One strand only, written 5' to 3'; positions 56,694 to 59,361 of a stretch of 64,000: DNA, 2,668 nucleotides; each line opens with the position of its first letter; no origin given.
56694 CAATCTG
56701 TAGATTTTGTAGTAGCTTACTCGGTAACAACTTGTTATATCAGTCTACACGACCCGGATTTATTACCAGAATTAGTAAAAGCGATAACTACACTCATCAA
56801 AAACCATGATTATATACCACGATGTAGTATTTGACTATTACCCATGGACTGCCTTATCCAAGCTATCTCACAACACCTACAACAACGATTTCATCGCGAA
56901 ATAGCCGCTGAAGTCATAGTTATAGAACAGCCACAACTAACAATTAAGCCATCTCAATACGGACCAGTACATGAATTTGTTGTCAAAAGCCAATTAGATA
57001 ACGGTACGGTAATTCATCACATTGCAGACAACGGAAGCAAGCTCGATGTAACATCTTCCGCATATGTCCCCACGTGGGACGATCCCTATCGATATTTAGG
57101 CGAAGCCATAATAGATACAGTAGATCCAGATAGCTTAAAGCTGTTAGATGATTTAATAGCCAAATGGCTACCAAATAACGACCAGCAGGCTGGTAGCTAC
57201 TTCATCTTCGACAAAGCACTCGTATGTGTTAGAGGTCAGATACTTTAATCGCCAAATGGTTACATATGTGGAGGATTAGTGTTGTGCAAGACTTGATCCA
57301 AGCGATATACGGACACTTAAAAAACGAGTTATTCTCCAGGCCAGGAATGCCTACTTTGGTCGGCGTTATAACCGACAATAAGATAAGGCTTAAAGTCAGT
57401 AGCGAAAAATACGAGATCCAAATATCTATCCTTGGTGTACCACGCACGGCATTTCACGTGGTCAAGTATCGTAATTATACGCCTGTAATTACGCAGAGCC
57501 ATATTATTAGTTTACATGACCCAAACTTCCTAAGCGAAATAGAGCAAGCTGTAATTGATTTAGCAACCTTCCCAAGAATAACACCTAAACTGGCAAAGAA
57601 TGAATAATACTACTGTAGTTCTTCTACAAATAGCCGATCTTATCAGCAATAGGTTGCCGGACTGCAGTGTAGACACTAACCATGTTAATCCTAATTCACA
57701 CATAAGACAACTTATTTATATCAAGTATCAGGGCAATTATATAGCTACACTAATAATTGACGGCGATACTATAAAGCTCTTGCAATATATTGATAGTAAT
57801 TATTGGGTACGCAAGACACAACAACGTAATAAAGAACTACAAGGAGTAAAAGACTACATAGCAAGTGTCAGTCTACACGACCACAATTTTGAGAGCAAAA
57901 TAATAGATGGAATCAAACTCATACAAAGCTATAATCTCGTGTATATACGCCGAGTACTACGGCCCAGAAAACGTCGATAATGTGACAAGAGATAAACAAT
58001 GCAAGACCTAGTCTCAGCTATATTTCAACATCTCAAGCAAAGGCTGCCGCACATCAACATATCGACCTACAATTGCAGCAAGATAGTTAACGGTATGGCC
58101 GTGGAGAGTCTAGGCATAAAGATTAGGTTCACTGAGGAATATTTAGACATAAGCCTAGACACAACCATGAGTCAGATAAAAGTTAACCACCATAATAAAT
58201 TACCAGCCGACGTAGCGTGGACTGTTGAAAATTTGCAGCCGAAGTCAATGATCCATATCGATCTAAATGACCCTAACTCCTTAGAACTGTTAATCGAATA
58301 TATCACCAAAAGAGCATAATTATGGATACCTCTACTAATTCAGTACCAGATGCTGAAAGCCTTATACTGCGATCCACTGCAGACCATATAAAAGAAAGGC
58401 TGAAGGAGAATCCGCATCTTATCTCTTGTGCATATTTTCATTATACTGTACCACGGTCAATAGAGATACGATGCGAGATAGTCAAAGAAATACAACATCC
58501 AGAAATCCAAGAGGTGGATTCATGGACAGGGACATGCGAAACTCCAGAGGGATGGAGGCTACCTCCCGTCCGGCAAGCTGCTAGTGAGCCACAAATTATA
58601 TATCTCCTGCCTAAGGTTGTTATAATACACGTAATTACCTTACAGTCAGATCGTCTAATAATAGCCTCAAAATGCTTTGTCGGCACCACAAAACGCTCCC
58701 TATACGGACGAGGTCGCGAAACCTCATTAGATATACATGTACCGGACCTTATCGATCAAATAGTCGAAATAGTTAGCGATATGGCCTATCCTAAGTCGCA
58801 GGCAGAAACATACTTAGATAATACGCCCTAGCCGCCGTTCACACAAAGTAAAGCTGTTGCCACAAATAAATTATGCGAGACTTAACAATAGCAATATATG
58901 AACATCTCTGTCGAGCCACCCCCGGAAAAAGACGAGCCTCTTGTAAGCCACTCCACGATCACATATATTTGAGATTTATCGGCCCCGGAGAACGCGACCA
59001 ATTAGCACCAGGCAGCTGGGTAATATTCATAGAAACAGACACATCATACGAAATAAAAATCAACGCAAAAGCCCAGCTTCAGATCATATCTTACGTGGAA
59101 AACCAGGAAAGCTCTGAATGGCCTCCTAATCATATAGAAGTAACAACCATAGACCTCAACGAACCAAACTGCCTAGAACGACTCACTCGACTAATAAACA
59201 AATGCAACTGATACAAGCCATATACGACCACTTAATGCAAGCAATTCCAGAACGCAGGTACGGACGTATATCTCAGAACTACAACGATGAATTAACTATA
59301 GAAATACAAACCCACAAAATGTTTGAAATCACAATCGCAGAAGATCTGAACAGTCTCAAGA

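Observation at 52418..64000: Large tandem array of an unnamed, hypervariable single-domain protein family (about 24 genes, continuing past the window)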

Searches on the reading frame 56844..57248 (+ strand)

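Call 6: search_protein_families(library=pfam, proteins=[window:56844-57248:+], max_evalue=1)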
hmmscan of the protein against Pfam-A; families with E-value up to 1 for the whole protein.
window:56844-57248:+ (134 aa): 0 families

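Call 8: search_protein_families(library=phrogs, proteins=[window:56844-57248:+], max_evalue=1)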
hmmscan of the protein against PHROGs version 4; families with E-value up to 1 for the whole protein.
window:56844-57248:+ (134 aa): 1 family
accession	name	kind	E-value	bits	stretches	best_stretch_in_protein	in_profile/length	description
phrog_13482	-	unknown function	0.28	12.1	1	73-87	4-18/41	-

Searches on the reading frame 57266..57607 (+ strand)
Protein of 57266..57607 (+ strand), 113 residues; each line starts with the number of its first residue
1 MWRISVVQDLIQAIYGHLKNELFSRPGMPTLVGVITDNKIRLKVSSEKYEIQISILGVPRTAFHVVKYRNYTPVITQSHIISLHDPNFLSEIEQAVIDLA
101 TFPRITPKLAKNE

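Call 8: search_protein_families(library=phrogs, proteins=[window:57266-57607:+], max_evalue=1)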
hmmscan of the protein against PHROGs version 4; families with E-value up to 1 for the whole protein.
window:57266-57607:+ (113 aa): 0 families

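Call 92: search_dna_similar(query=window:57266-57607:+, collection=phages, mode=protein, max_evalue=1, max_rows=10)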
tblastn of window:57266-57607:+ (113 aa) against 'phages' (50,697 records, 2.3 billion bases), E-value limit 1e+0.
No match.

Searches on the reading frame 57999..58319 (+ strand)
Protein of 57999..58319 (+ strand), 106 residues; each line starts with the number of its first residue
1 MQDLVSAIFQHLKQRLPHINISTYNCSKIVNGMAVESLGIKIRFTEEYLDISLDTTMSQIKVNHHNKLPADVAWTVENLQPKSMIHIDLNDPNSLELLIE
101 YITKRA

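Call 6: search_protein_families(library=pfam, proteins=[window:57999-58319:+], max_evalue=1)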
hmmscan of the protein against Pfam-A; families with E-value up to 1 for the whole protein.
window:57999-58319:+ (106 aa): 2 families
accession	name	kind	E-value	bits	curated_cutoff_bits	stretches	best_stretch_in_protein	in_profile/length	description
PF12983.12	DUF3867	-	0.023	15.3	27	1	12-101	78-163/185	Protein of unknown function (DUF3867)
PF03029.23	ATP_bind_1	-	0.12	12.6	27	1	2-104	143-236/240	Conserved hypothetical ATP binding protein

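Call 8: search_protein_families(library=phrogs, proteins=[window:57999-58319:+], max_evalue=1)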
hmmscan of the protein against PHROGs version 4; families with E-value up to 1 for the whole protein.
window:57999-58319:+ (106 aa): 1 family
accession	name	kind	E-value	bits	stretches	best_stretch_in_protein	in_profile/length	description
phrog_19267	-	unknown function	0.22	12.2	1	9-36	51-78/222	-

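Call 20: predict_structure(alignment_id=A1)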
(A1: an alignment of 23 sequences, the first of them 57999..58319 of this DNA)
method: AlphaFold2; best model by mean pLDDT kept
length: 106 residues; sequences in the alignment: 23
mean_pLDDT: 88.0   pTM: 0.76
mean pLDDT of the five models: 88.0, 87.9, 87.6, 87.4, 87.0
residues with pLDDT >= 90: 52; 70-90: 52; 50-70: 2; < 50: 0
segments of 3 or more residues with pLDDT < 50: none
pLDDT, mean of each block of 10 residues (from residue 1): 91 96 87 86 88 80 87 77 91 96 91
secondary structure, 60 per line:
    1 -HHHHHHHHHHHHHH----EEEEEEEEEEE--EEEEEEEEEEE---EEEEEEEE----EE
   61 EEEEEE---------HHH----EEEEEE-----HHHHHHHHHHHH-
elements in order: H2-15 E20-30 E33-43 E47-54 E59-66 E83-88 H94-105

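Call 25: fold_search(model_id=the predicted structure, library=pdb)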
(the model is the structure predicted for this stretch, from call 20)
No match with E <= 0.001 here; weaker rows may still be real.
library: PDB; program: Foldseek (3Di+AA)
matches with E <= 10: 500; with E <= 0.001: 0
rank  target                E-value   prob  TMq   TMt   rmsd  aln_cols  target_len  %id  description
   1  1izn_C                5.7e-02  0.72  0.29  0.15   8.7       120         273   14  Crystal Structure of Actin Filament Capping Protein CapZ (released 2003-04-08)
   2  7ds8_A                1.0e-01  0.72  0.36  0.19   8.4       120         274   11  Crystal structure of actin capping protein in complex with twinflin-1/CD2AP CPI chimera peptide (CDN-TWC) (released 2021-03-03)
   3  9yim_Y                1.2e-01  0.60  0.32  0.17   9.8       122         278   11  Capping protein bound to the barbed end of F-actin (released 2026-03-04)
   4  3lk2_A                1.3e-01  0.72  0.35  0.19   8.1       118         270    9  Crystal structure of CapZ bound to the uncapping motif from CARMIL (released 2010-04-07)
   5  7ds6_A                1.5e-01  0.82  0.39  0.19   8.2       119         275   11  Crystal structure of actin capping protein in complex with twinflin-1/CD2AP CPI chimera peptide (TWN-CDC) (released 2021-03-03)
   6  7ccc_C                1.6e-01  0.82  0.39  0.20   8.2       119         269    9  The structure of the actin filament uncapping complex mediated by twinfilin (released 2021-02-03)
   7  7agv_D                1.7e-01  0.85  0.39  0.28   6.4        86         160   10  High-resolution structure of the K+/H+ antiporter subunit KhtT in complex with c-di-AMP (released 2021-03-31)
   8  1izn_A                1.9e-01  0.51  0.32  0.17   8.7       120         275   13  Crystal Structure of Actin Filament Capping Protein CapZ (released 2003-04-08)
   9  1s1q_A                2.0e-01  0.91  0.54  0.43   6.5       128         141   11  TSG101(UEV) domain in complex with Ubiquitin (released 2004-05-04)
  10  9b85_N                2.0e-01  0.44  0.30  0.15   9.2       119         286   11  Cryo-EM structure of human dynactin complex bound to Chlamydia effector Dre1 (released 2025-04-16)
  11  9ec0_C                2.0e-01  0.75  0.40  0.20   8.1       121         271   10  Structure of the CARMIL dimer bound to Capping Protein (released 2026-01-21)
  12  6f1t_K                2.2e-01  0.82  0.45  0.21   7.7       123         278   10  Cryo-EM structure of two dynein tail domains bound to dynactin and BICDR1 (released 2018-01-17)
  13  9y9m_Y                2.2e-01  0.41  0.31  0.15   9.8       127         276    9  Capping protein bound to the barbed end of cofilactin (released 2026-03-04)
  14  7t5q_I                2.7e-01  0.38  0.35  0.17   8.8       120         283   12  Cryo-EM Structure of a Transition State of Arp2/3 Complex Activation (released 2023-06-14)
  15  9b7j_N                2.7e-01  0.41  0.32  0.16   9.0       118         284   12  Cryo-EM structure of human dynactin complex bound to Chlamydia effector Dre1 (released 2025-04-16)
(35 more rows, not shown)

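Call 27: fold_search(model_id=the predicted structure, library=viral)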
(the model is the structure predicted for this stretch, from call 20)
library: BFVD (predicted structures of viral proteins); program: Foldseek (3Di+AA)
matches with E <= 10: 500; with E <= 0.001: 0
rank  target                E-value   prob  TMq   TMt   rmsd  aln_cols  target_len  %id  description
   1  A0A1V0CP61            6.3e-03  1.00  0.51  0.51   6.0       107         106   10  (no name in the UniProt tables at hand)
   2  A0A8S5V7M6            1.2e-02  1.00  0.59  0.65   4.8       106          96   11  Uncharacterized protein [Myoviridae sp. ctCpP1]
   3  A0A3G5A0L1            1.5e-02  1.00  0.55  0.47   6.8       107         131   14  Uncharacterized protein [Harvfovirus sp.]
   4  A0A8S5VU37            1.7e-02  1.00  0.51  0.53   5.4       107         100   13  Uncharacterized protein [Ackermannviridae sp.]
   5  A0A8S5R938            2.0e-02  1.00  0.41  0.41   8.4        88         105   10  Uncharacterized protein [virus sp. ctDYl1]
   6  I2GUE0                2.2e-02  1.00  0.47  0.52   4.4       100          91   15  Uncharacterized protein [Acinetobacter phage AP22]
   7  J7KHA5                2.3e-02  0.51  0.23  0.13  16.3       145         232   11  Uncharacterized protein [Erwinia phage phiEaH2]
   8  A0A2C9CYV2            2.5e-02  0.95  0.42  0.33  11.3       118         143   11  Uncharacterized protein [Yersinia phage fHe-Yen9-03]
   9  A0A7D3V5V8            2.7e-02  1.00  0.56  0.20   4.4       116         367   14  Uncharacterized protein [Fadolivirus FV1/VV64]
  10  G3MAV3                2.8e-02  0.99  0.48  0.43   5.8       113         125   12  Gp573 [Bacillus phage G]
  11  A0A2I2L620            3.4e-02  0.99  0.49  0.44   5.8       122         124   12  Uncharacterized protein [Orpheovirus IHUMI-LCC2]
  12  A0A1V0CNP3            3.6e-02  1.00  0.57  0.36   4.3       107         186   10  (no name in the UniProt tables at hand)
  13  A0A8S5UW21            3.6e-02  1.00  0.52  0.56   4.5       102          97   11  Uncharacterized protein [Siphoviridae sp. ctgaU3]
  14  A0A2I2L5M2            3.8e-02  0.97  0.43  0.29   6.5       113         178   10  Uncharacterized protein [Orpheovirus IHUMI-LCC2]
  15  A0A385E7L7            4.2e-02  0.99  0.51  0.49   5.7       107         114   12  (no name in the UniProt tables at hand)
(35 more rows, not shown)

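Call 29: search_protein_representatives(alignment_id=A1)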
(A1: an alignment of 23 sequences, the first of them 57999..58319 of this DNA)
Query: 23 sequences, 121 profile positions. Proteins with E-value up to 0.001 (for the whole library): 22; up to 1e-10: 12; up to 1e-30: 0. The best 22 are listed.
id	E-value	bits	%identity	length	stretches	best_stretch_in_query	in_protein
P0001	6.3e-19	84.6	-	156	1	7-117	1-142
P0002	6.8e-17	78.1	-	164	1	7-117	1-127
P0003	1.3e-16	77.1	-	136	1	8-116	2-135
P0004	3.2e-14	69.4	-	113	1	1-110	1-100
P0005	5.5e-14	68.7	-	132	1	7-112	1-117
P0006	8.8e-14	68.0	-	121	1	7-114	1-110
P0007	1.0e-12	64.6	-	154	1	7-117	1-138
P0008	1.2e-11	61.1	-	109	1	6-114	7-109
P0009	1.4e-11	60.9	-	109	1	11-117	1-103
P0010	1.4e-11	60.9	-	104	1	7-110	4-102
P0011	4.1e-11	59.4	-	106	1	7-113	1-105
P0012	6.7e-11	58.7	-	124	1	1-116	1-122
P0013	2.5e-10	56.9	-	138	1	7-108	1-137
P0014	2.1e-09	53.9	-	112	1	7-109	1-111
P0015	3.7e-09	53.1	-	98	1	31-113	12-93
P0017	1.6e-08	51.0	-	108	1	6-110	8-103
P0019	4.4e-07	46.4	-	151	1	7-115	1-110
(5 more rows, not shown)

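Call 32: find_encoding_contigs(protein=P0019, flank=10000, max_places=6)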
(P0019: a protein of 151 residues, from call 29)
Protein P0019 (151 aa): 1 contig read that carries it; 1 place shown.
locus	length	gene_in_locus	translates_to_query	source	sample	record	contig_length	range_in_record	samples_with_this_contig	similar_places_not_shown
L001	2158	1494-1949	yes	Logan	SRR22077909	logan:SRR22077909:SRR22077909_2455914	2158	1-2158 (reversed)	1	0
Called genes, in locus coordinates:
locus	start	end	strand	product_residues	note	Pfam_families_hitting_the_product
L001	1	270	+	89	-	?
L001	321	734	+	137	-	-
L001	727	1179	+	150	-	-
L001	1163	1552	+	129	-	-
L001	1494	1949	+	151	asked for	-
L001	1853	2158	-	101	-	?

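Call 33: find_encoding_contigs(protein=P0017, flank=10000, max_places=6)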
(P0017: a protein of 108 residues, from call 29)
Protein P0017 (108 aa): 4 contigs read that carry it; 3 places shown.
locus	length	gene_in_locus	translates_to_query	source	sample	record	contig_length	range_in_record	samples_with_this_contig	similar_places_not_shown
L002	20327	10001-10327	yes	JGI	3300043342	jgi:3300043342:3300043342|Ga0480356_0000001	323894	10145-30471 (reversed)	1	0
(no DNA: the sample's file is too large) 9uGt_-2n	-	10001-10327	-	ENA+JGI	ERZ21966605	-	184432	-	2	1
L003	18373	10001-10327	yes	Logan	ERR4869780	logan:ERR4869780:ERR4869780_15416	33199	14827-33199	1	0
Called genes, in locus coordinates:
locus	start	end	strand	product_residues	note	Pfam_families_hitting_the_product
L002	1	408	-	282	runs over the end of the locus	-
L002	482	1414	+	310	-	PF13384:HTH_23 (faint)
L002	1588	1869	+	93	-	-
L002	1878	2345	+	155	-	-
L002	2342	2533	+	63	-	-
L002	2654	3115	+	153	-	PF14216:DUF4326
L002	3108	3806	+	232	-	PF01755:Glyco_transf_25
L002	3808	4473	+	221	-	-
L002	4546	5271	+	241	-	-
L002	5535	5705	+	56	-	-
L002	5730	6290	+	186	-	-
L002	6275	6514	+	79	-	-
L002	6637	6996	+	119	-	-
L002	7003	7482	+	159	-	-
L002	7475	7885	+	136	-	-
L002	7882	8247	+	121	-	-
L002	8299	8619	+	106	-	-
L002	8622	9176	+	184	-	-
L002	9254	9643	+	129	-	-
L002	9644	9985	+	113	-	-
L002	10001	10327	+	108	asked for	-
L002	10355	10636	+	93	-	-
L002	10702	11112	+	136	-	-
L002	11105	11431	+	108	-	-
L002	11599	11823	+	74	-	-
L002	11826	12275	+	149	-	-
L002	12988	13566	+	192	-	-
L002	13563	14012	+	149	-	-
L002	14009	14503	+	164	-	-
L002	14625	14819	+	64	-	-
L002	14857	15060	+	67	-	-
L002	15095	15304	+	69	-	-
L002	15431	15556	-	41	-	-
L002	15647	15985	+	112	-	-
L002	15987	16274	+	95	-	-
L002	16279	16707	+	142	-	-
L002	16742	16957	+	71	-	-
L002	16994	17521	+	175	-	-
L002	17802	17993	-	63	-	-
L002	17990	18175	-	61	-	-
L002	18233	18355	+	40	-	-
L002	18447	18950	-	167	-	-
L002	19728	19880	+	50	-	-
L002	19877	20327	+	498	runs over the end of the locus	-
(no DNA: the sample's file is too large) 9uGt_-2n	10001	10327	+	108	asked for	-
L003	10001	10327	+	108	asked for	-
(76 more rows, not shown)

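Call 37: find_encoding_contigs(protein=P0005, flank=10000, max_places=4)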
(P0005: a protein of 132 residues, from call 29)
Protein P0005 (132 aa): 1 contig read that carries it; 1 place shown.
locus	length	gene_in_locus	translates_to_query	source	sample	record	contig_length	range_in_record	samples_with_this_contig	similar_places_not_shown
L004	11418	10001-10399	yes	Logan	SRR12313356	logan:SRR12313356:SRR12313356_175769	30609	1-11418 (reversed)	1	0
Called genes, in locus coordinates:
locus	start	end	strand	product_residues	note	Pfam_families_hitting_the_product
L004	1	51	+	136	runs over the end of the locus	-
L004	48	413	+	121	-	-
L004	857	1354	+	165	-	-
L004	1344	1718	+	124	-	-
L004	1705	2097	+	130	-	-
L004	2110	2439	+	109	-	-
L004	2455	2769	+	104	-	-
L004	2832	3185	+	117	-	-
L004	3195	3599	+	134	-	-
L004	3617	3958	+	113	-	-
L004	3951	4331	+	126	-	-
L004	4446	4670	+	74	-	-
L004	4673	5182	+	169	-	-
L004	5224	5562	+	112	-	-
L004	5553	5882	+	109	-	-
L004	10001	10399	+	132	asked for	-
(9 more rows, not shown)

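Call 39: find_related_loci(query=P0005, collection=viral_contigs, flank=10000)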
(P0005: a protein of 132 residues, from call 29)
Query P0005 (132 aa) in viral_contigs; peptide patterns used: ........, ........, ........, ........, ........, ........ (x = any residue, [..] = any of these).
15 stretches matched a pattern, but none encodes a relative of the query by tblastn (E <= 1e-3).

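Call 49: find_encoding_contigs(protein=L002:482-1411:+, flank=10000, max_places=2)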
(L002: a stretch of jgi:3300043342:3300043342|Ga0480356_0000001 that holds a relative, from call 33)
Protein L002:482-1411:+ (310 aa): 4 contigs read that carry it; 2 places shown.
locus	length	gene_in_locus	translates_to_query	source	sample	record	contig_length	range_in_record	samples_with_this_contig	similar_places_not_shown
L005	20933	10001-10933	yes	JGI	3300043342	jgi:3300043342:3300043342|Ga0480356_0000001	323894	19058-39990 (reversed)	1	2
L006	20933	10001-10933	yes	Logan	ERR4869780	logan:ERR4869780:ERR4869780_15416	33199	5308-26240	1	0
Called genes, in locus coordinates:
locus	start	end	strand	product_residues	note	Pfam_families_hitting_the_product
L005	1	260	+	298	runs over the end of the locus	PF08281:Sigma70_r4_2 (faint), PF04545:Sigma70_r4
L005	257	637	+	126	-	-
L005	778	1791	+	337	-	PF13489:Methyltransf_23, PF08241:Methyltransf_11, PF08242:Methyltransf_12 (weak), PF13649:Methyltransf_25 (weak), PF13847:Methyltransf_31 (weak)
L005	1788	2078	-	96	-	PF19846:DUF6321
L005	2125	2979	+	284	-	-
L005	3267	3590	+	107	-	-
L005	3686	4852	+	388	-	PF00534:Glycos_transf_1 (weak)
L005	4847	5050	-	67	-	-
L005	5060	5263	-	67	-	-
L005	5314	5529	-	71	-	-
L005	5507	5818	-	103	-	-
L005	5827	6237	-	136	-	-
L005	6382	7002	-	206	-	-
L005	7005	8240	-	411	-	-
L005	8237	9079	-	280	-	-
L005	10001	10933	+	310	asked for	PF13384:HTH_23 (faint)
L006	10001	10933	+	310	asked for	PF13384:HTH_23 (faint)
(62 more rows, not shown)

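Call 67: search_solved_structures(query=A1, max_evalue=10)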
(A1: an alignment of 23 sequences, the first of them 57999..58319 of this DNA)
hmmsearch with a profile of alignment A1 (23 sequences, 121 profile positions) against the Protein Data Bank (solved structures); distinct sequences matched with E-value up to 10: 2.
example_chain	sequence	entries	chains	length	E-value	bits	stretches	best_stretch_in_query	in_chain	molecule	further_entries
7s0r_A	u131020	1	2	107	0.44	14.1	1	4-48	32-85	C protein beta antigen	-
9n2d_C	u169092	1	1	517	2.9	11.4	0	49-104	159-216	Bam H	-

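Call 68: find_homologous_proteins(query=A1, max_evalue=0.001)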
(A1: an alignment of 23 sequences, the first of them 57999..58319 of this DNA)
Query A1 (23 sequences) (106 aa, profile of the alignment): 6 proteins with E <= 0.001 among 1081 candidates. Only proteins of 58 to 328 residues were searched: fused or split forms outside these lengths cannot appear, so this answer is no evidence that the protein stands alone or is whole; find_related_loci, which searches DNA, has no such limit.
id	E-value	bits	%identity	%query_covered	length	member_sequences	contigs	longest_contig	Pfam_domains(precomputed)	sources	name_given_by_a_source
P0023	9.0e-12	63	-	-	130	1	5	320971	-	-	-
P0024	9.5e-12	63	-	-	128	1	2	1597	-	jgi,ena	jgi:hypothetical protein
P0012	2.1e-10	59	-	-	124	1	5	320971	-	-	-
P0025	2.5e-8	52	100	70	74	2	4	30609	-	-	-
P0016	3.1e-8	52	-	-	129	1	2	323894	-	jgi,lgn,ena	jgi:hypothetical protein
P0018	3.0e-7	49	93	70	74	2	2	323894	-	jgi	jgi:hypothetical protein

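Call 70: search_protein_families(library=padloc, proteins=[window:57999-58319:+], max_evalue=0.01)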
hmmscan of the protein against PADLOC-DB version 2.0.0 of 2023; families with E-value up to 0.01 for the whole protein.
window:57999-58319:+ (106 aa): 0 families

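Call 80: find_encoding_contigs(protein=L002:16994-17518:+, flank=10000, max_places=3)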
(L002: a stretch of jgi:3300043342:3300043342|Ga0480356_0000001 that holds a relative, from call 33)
Protein L002:16994-17518:+ (175 aa): 3 contigs read that carry it; 2 places shown.
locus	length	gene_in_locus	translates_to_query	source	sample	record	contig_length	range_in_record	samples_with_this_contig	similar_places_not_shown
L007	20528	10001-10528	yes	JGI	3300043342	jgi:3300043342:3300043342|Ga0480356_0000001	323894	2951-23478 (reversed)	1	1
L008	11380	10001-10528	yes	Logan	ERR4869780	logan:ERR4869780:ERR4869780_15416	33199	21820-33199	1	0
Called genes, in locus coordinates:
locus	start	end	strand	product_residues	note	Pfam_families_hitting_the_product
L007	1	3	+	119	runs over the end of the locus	-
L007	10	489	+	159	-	-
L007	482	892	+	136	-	-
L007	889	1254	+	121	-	-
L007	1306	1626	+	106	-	-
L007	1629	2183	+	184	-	-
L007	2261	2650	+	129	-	-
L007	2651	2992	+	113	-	-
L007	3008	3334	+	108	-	-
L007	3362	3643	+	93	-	-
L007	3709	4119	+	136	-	-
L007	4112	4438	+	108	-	-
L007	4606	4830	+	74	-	-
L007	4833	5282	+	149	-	-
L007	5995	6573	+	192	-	-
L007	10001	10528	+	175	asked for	-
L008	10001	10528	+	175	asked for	-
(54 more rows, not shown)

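Call 96: find_homologous_proteins(query=A3, max_evalue=0.001)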
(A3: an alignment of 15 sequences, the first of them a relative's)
Query A3 (15 sequences) (151 aa, profile of the alignment): 6 proteins with E <= 0.001 among 975 candidates. Only proteins of 52 to 328 residues were searched: fused or split forms outside these lengths cannot appear, so this answer is no evidence that the protein stands alone or is whole; find_related_loci, which searches DNA, has no such limit.
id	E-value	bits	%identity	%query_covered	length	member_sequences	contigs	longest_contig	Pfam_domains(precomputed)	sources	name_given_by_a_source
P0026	7.2e-22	96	42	8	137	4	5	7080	-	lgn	-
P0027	3.5e-20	91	55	7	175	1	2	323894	-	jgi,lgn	jgi:hypothetical protein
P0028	6.7e-16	77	46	12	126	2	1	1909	-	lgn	-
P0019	5.8e-13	67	100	100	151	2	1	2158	-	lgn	-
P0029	5.1e-12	64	-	-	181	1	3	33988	-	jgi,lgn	jgi:hypothetical protein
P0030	1.4e-4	40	53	11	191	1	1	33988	-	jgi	jgi:hypothetical protein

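Call 97: find_encoding_contigs(protein=P0029, flank=10000, max_places=3)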
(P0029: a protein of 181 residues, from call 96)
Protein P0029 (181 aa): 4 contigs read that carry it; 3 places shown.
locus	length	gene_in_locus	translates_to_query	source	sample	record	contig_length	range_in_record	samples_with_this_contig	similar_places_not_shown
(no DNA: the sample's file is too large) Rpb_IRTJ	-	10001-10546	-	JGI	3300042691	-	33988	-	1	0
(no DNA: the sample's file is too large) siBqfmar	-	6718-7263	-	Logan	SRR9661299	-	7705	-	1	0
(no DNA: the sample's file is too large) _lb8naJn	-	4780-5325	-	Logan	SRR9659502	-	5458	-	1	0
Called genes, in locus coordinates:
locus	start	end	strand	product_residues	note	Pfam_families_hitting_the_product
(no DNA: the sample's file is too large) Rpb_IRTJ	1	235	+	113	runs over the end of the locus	-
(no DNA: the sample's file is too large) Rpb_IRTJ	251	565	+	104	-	-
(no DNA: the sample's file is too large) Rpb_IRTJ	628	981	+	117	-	-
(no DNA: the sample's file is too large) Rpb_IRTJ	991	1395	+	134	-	-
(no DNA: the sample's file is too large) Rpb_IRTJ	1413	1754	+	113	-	-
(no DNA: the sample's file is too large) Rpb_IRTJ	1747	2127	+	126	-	-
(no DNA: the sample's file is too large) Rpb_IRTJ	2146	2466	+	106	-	-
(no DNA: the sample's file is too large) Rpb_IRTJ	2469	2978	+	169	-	-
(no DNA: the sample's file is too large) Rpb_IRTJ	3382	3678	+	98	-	-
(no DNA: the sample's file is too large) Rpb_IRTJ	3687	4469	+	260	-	-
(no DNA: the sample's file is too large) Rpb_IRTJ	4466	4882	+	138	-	-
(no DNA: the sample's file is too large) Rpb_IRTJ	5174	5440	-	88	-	-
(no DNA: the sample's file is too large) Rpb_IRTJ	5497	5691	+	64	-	-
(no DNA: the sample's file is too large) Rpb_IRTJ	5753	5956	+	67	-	-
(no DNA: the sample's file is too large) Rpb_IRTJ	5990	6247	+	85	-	-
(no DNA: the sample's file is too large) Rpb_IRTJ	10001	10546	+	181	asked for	-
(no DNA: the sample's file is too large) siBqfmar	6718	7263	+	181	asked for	-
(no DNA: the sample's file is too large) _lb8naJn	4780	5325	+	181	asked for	-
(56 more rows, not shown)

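Call 98: find_encoding_contigs(protein=P0026, flank=10000, max_places=3)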
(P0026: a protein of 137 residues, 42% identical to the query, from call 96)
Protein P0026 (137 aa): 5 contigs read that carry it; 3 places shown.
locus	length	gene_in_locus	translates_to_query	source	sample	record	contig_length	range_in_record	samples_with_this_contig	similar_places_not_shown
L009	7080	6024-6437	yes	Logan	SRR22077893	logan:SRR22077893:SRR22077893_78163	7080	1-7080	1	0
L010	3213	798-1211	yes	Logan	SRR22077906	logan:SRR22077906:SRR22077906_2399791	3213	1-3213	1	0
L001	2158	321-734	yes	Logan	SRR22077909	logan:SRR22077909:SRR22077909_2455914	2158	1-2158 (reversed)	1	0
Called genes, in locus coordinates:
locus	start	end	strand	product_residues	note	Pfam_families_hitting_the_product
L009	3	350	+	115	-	?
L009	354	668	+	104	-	-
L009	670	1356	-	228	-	-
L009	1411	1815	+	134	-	-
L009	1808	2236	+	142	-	-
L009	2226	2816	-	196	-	-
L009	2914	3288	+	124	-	-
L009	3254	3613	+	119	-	-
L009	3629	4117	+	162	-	-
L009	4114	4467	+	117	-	-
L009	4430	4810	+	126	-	-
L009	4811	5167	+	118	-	-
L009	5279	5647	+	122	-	-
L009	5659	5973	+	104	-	-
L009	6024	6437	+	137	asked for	-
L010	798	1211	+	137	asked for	-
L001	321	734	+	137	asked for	-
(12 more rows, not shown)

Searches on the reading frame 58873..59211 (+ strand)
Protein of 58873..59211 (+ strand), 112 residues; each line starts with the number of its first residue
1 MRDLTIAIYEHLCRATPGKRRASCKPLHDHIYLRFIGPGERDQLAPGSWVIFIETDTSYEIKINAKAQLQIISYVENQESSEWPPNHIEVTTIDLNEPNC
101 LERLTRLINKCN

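Call 6: search_protein_families(library=pfam, proteins=[window:58873-59211:+], max_evalue=1)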
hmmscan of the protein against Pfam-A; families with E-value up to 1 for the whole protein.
window:58873-59211:+ (112 aa): 1 family
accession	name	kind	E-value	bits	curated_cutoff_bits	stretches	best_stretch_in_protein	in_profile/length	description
PF18001.7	Il13Ra_Ig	-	0.013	16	28.3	1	62-101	27-66/95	Interleukin-13 receptor subunit alpha Ig-like domain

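Call 8: search_protein_families(library=phrogs, proteins=[window:58873-59211:+], max_evalue=1)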
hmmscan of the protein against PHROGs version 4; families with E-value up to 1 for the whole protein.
window:58873-59211:+ (112 aa): 0 families
